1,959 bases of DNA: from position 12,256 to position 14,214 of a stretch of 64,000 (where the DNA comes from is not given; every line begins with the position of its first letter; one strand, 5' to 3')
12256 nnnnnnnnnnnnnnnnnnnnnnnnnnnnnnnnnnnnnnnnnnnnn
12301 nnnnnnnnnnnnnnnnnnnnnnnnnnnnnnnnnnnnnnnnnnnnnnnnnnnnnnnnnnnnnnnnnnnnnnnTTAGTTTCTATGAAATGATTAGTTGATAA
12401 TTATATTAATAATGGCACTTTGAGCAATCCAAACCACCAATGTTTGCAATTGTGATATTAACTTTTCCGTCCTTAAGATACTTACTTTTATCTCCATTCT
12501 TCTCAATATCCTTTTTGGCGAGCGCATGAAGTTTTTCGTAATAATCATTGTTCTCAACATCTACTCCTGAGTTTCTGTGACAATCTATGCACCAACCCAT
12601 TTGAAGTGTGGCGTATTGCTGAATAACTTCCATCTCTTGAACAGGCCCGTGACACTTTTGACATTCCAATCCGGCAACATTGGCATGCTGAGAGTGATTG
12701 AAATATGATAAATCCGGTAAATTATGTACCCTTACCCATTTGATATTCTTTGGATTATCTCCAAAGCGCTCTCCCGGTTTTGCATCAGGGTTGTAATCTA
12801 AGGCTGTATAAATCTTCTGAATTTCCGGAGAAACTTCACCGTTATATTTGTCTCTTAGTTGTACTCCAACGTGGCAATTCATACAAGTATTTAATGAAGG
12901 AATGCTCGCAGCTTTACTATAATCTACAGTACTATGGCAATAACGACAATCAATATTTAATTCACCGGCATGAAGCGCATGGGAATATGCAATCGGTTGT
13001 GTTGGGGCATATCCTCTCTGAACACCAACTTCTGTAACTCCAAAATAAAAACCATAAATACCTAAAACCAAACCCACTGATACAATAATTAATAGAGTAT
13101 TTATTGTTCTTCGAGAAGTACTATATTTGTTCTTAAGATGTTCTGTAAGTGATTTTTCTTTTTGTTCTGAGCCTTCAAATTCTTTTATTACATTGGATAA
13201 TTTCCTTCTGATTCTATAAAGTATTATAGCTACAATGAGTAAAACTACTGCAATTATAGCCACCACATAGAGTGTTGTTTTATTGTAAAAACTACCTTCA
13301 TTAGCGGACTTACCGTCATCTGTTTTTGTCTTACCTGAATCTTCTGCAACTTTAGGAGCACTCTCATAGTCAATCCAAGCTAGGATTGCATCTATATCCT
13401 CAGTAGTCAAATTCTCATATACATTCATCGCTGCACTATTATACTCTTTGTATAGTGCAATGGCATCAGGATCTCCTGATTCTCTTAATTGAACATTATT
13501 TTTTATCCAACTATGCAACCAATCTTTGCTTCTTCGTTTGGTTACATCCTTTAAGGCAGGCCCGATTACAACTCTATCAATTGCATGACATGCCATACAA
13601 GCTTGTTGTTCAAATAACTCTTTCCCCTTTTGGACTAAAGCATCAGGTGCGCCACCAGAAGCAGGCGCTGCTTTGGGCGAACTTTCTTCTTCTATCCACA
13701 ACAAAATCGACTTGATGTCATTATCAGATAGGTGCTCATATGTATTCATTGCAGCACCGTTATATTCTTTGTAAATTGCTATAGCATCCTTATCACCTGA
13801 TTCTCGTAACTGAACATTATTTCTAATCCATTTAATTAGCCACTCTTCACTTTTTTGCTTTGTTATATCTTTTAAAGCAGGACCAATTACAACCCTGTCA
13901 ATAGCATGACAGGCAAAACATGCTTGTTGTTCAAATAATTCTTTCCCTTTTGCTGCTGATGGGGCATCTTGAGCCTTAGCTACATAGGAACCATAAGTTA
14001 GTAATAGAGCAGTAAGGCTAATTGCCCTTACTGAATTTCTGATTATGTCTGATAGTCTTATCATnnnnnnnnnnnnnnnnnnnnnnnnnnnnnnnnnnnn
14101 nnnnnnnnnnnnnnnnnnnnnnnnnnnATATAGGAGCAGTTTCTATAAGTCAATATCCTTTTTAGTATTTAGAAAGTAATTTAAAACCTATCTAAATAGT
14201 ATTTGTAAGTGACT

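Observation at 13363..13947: ActA carries a tandem-duplicated pair of mono-haem cytochrome c domains in front of the pentahaem module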

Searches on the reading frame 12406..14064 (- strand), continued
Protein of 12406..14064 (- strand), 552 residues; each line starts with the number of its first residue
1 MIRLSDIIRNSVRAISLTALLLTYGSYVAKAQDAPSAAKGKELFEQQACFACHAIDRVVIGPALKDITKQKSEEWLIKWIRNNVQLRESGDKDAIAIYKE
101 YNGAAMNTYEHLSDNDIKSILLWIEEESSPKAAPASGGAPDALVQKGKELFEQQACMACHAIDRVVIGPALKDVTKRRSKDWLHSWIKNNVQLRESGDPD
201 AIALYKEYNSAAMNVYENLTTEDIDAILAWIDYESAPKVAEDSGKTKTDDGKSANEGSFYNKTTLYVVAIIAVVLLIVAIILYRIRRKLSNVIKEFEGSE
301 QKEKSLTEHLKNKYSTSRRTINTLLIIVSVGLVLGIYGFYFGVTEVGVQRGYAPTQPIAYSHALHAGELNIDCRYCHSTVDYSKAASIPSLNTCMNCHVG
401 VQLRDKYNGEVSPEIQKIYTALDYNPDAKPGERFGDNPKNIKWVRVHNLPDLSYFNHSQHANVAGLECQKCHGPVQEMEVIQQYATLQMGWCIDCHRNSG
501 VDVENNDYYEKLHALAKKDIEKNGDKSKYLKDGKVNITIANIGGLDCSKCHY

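Call 55: fold_search(model_id=the predicted structure, library=pdb)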
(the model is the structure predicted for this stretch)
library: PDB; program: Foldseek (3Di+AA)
matches with E <= 10: 37; with E <= 0.001: 3
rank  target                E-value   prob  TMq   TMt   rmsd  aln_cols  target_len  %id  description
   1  3cp5                  6.3e-04  1.00  0.16  0.71  10.1       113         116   33  Cytochrome c from rhodothermus marinus (released 2008-10-28)
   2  6cun                  7.3e-04  1.00  0.16  0.69  10.4       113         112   34  Engineered Cytochrome c from Rhodothermus marinus (Rma TDE) bound to carbene intermediate (1-ethoxy-1-oxopropan-2-yliden (released 2018-06-27)
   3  6cuk                  9.2e-04  1.00  0.15  0.63  10.7       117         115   34  Engineered Cytochrome c from Rhodothermus marinus, Rma TDE (released 2018-06-27)
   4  2l4d_MODEL_1_A        3.6e-02  1.00  0.15  0.71   2.5        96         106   28  cytochrome c domain of pp3183 protein from Pseudomonas putida (released 2011-01-26)
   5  9l08_A                1.3e-01  0.75  0.12  0.21  12.0       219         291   18  Cyclic Trimer of Helix-Linked Cytochrome c555 (released 2025-05-28)
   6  1bl9_A                8.4e-01  0.77  0.12  0.12  10.1       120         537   22  CONFORMATIONAL CHANGES OCCURRING UPON REDUCTION IN NITRITE REDUCTASE FROM PSEUDOMONAS AERUGINOSA (released 1999-04-27)
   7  1gjq_A                8.4e-01  0.75  0.12  0.12  10.1       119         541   23  Pseudomonas aeruginosa cd1 nitrite reductase reduced cyanide complex (released 2002-08-01)
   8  2zxy                  8.8e-01  0.89  0.11  0.59   4.9        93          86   24  Crystal Structure of Cytochrome c555 from Aquifex aeolicus (released 2009-08-04)
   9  3o0r_C                9.2e-01  0.97  0.13  0.47   3.7       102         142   22  Crystal structure of nitric oxide reductase from Pseudomonas aeruginosa in complex with antibody fragment (released 2010-12-29)
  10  1nir_B                1.2e+00  0.69  0.12  0.12  10.0       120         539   22  OXYDIZED NITRITE REDUCTASE FROM PSEUDOMONAS AERUGINOSA (released 1997-12-03)
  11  7y5e_G2               1.2e+00  0.66  0.10  0.52   8.0        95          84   21  In situ single-PBS-PSII-PSI-LHCs megacomplex. (released 2023-02-01)
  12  3mk7_B                1.6e+00  0.54  0.11  0.29  15.3       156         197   15  The structure of CBB3 cytochrome oxidase (released 2010-08-04)
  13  9krr_A                1.6e+00  0.63  0.10  0.53   8.5       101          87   17  CRYSTAL STRUCTURE OF REDUCED CYTOCHROME C6 FROM Synechocystis PCC 6803 (released 2025-01-29)
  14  2yev_B                1.7e+00  0.77  0.12  0.20   3.2       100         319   24  Structure of caa3-type cytochrome oxidase (released 2012-05-23)
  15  2d0s                  1.8e+00  0.80  0.11  0.65   3.8        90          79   27  Crystal structure of the Cytochrome C552 from moderate thermophilic bacterium, hydrogenophilus thermoluteolus (released 2006-05-23)
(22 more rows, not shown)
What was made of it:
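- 13360..13629 (-): Cytochrome c domain 2 (aa 146-235): CMACH at aa 156-160, distal Met213. This is the counterpart of the single mobile domain of F. johnsoniae ActA. Best Foldseek hit is R. marinus cytochrome c 3CP5, TMt 0.71 (call 55).
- The best fold match is R. marinus cytochrome c 3CP5: call 55.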

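Call 58: find_encoding_contigs(protein=P0121, flank=10000, max_places=1)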
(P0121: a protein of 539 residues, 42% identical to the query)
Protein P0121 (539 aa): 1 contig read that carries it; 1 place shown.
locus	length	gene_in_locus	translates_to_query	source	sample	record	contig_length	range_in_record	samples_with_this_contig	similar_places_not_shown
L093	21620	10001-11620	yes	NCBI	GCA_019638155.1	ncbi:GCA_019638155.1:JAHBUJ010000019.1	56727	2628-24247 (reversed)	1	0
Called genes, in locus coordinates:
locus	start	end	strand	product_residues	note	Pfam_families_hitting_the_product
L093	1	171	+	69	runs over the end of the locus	-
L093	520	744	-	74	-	PF01381:HTH_3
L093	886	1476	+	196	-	-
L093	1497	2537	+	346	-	PF14391:DUF4421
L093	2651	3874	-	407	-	PF07075:NamZ_N, PF20732:NamZ_C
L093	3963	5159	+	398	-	PF12704:MacB_PCD, PF02687:FtsX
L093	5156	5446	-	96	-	PF05016:ParE_toxin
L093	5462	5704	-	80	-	-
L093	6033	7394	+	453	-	PF00291:PALP, PF00571:CBS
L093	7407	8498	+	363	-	PF01784:DUF34_NIF3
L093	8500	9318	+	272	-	PF02591:Zn_ribbon_9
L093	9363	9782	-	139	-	PF05036:SPOR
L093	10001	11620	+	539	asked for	PF00034:Cytochrom_C, PF02085:Cytochrom_CIII (faint), PF13442:Cytochrome_CBB3 (weak), PF14522:Cytochrome_C7 (faint), PF14537:Cytochrom_c3_2 (faint), PF22113:Mtrc-MtrF_II-IV_dom (faint), PF00034:Cytochrom_C, PF13442:Cytochrome_CBB3 (weak)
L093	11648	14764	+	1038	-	PF13237:Fer4_10 (faint), PF13247:Fer4_11 (faint), PF12838:Fer4_7 (weak), PF13183:Fer4_8 (weak)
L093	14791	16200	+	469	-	PF03916:NrfD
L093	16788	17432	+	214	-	PF13442:Cytochrome_CBB3, PF00034:Cytochrom_C (weak)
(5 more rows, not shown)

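Call 59: find_encoding_contigs(protein=P0127, flank=10000, max_places=1)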
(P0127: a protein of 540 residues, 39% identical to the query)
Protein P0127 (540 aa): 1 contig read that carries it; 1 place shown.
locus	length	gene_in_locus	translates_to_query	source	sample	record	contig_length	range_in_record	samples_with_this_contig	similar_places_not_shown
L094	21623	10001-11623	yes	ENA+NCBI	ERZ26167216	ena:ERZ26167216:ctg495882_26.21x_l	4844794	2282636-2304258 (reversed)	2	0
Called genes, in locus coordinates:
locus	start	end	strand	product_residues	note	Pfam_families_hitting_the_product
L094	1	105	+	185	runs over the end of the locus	PF06439:3keto-disac_hyd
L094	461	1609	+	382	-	PF01408:GFO_IDH_MocA, PF22725:GFO_IDH_MocA_C3, PF02894:GFO_IDH_MocA_C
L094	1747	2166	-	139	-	PF02566:OsmC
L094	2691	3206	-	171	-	-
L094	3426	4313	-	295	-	PF12762:DDE_Tnp_IS1595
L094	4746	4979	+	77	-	-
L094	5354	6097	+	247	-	PF00300:His_Phos_1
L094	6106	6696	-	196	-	PF01243:PNPOx_N, PF12900:Pyridox_ox_2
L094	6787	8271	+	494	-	PF00392:GntR, PF00155:Aminotran_1_2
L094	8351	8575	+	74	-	-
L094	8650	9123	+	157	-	-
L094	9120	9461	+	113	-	-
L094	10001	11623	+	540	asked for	PF02085:Cytochrom_CIII (faint), PF14522:Cytochrome_C7 (faint), PF00034:Cytochrom_C, PF13442:Cytochrome_CBB3 (weak), PF14537:Cytochrom_c3_2 (faint), PF00034:Cytochrom_C, PF13442:Cytochrome_CBB3 (weak)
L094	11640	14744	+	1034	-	PF13183:Fer4_8 (faint), PF12837:Fer4_6 (faint), PF13187:Fer4_9 (faint), PF13237:Fer4_10 (faint), PF12838:Fer4_7 (weak), PF13247:Fer4_11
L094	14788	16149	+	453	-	PF03916:NrfD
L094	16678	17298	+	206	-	PF00034:Cytochrom_C (weak), PF13442:Cytochrome_CBB3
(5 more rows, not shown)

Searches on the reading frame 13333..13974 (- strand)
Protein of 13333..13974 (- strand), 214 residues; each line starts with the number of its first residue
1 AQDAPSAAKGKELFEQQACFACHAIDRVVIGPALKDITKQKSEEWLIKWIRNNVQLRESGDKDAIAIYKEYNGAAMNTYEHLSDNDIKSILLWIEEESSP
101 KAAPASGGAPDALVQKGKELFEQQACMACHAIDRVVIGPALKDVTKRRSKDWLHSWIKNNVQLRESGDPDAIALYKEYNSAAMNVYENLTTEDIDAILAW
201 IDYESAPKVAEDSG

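Call 56: find_homologous_proteins(query=window:13333-13974:-, max_evalue=1e-10)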
Query seq(214 aa) (214 aa): 38 proteins with E <= 1e-10 among 400 candidates.
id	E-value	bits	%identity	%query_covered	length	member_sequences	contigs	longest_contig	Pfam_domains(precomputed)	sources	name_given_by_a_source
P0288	6.8e-28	116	54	43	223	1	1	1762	PF13442.12,PF00034.27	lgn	-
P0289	2.2e-26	111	54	48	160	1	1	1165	PF13442.12,PF00034.27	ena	-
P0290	6.7e-26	109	54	46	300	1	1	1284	PF13442.12,PF00034.27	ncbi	-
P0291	1.1e-25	109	53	43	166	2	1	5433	PF14495.12,PF13442.12,PF00034.27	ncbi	ncbi:MAG: c-type cytochrome, partial [Bacteroidota bacterium]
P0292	2.3e-24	104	51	50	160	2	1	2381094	PF13442.12,PF00034.27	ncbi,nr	ncbi:MAG: cytochrome c [Chitinophagaceae bacterium]|nr:cytochrome c [Chitinophagaceae bacterium]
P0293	2.7e-24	104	50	49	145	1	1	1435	PF14495.12,PF13442.12,PF00034.27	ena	-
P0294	1.1e-23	102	53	42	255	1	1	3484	PF13442.12,PF00034.27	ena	-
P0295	1.3e-23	102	52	40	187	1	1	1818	PF13442.12,PF00034.27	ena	-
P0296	5.8e-23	100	47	53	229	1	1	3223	PF13442.12,PF00034.27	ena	-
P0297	1.2e-22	99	49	50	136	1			PF13442.12,PF00034.27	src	-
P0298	1.8e-22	98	50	50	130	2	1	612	PF13442.12,PF00034.27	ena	-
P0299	8.3e-22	96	48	51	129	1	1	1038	PF13442.12,PF00034.27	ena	-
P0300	7.4e-21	93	46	50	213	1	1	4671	PF13442.12,PF00034.27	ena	-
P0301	1.4e-20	92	51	43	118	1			PF13442.12,PF00034.27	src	-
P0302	2.1e-19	88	47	44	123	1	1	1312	PF13442.12,PF00034.27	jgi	jgi:mono/diheme cytochrome c family protein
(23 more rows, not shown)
